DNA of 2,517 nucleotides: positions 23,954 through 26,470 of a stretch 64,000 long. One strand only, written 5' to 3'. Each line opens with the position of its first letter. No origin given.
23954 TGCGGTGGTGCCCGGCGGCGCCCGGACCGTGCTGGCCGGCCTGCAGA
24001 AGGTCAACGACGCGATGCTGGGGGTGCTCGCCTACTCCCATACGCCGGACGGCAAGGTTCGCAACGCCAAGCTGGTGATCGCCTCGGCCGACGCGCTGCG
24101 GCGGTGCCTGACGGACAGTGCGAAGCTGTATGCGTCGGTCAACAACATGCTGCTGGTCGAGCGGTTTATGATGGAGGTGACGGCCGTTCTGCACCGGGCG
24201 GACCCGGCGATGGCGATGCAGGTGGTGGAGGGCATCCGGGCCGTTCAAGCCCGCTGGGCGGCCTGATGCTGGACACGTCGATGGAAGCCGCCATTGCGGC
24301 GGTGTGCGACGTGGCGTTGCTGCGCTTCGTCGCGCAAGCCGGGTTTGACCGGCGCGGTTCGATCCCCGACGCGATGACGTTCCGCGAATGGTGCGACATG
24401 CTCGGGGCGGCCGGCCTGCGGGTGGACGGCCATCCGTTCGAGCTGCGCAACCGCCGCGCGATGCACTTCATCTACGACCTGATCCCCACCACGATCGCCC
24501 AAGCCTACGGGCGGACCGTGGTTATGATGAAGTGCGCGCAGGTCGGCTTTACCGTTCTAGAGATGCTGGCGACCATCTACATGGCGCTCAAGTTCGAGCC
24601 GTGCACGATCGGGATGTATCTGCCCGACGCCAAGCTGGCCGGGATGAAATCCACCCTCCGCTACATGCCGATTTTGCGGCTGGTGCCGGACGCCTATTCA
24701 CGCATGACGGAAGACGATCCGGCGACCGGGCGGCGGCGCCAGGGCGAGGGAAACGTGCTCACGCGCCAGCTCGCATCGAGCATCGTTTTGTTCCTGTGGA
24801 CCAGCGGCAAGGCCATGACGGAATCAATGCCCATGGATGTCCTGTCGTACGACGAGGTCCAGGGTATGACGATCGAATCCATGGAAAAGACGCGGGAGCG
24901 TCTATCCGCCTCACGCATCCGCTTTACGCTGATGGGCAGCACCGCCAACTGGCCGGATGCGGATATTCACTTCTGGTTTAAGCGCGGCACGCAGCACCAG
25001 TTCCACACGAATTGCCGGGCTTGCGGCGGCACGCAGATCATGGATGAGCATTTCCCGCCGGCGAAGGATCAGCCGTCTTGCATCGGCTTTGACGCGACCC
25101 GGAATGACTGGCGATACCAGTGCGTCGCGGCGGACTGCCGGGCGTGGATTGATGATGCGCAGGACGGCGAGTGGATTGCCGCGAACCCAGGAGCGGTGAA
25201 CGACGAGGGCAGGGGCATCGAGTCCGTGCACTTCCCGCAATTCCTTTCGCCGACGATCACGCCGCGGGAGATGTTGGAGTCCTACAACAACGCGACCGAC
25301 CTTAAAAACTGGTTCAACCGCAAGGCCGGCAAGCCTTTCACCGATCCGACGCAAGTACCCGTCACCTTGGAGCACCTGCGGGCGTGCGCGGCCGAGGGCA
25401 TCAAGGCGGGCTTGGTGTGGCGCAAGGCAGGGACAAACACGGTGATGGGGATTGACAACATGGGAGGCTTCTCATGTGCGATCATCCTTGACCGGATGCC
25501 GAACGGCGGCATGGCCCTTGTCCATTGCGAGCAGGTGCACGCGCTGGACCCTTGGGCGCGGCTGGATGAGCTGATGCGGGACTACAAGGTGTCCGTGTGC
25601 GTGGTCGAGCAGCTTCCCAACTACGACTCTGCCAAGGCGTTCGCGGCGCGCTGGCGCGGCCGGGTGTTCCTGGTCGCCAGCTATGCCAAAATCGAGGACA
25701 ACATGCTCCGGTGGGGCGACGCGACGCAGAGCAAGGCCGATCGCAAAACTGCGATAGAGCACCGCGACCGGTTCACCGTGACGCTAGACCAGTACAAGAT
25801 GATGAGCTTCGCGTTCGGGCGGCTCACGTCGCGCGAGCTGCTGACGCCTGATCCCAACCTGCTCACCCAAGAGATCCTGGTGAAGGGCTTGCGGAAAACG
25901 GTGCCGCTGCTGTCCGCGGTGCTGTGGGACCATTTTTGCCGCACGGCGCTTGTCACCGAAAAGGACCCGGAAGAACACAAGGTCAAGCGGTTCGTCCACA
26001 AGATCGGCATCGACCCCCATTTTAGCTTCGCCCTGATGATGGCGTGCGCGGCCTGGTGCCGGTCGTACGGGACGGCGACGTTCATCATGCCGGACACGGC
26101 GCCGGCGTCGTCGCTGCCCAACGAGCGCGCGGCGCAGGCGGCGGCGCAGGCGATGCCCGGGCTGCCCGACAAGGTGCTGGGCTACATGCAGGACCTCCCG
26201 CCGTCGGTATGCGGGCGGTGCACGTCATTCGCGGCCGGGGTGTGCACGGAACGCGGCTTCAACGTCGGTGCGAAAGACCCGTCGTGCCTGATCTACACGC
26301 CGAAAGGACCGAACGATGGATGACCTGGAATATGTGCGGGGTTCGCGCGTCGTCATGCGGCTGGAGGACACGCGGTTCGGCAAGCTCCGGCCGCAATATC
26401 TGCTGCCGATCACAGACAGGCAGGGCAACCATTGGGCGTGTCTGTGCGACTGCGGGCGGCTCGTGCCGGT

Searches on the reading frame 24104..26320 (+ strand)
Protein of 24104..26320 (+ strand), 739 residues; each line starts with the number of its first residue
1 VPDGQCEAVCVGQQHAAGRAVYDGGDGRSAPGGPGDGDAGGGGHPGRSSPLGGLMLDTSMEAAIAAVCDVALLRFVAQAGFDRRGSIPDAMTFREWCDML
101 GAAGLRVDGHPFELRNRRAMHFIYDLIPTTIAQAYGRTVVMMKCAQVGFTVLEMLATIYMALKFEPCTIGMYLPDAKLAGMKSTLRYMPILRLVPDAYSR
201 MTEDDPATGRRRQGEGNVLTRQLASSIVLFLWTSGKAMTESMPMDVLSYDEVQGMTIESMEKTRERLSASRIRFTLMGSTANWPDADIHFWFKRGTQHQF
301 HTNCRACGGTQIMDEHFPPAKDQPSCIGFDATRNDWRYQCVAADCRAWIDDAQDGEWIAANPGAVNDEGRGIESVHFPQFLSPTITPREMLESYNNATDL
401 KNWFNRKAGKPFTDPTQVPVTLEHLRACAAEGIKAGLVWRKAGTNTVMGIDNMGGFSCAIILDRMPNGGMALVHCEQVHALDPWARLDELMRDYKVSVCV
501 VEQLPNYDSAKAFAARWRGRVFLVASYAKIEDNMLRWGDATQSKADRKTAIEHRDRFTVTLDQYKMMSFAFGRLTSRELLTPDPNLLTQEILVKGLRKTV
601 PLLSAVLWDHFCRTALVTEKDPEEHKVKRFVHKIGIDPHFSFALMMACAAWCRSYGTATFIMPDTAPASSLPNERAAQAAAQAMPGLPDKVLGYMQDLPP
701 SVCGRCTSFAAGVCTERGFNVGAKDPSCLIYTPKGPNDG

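Call 24: search_protein_families(library=phrogs, proteins=[window:24104-26320:+], max_evalue=0.001)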
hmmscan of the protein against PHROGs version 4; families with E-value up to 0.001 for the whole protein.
window:24104-26320:+ (739 aa): 3 families
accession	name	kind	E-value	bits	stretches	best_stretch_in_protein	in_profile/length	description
phrog_675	-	head and packaging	1.1e-70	239.5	1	105-657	32-553/576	terminase large subunit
phrog_15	-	head and packaging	6.6e-15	55.5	1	135-418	398-692/1330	terminase large subunit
phrog_12876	-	head and packaging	5.9e-09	36.9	1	220-405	36-231/235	terminase large subunit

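Call 25: search_protein_families(library=pfam, proteins=[window:24104-26320:+], max_evalue=0.01)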
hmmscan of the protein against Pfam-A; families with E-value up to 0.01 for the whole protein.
window:24104-26320:+ (739 aa): 1 family
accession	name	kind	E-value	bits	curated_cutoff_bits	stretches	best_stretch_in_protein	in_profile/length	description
PF05876.18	GpA_ATPase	-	3e-13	50.4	25.6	1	136-356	27-240/247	Phage terminase large subunit gpA, ATPase domain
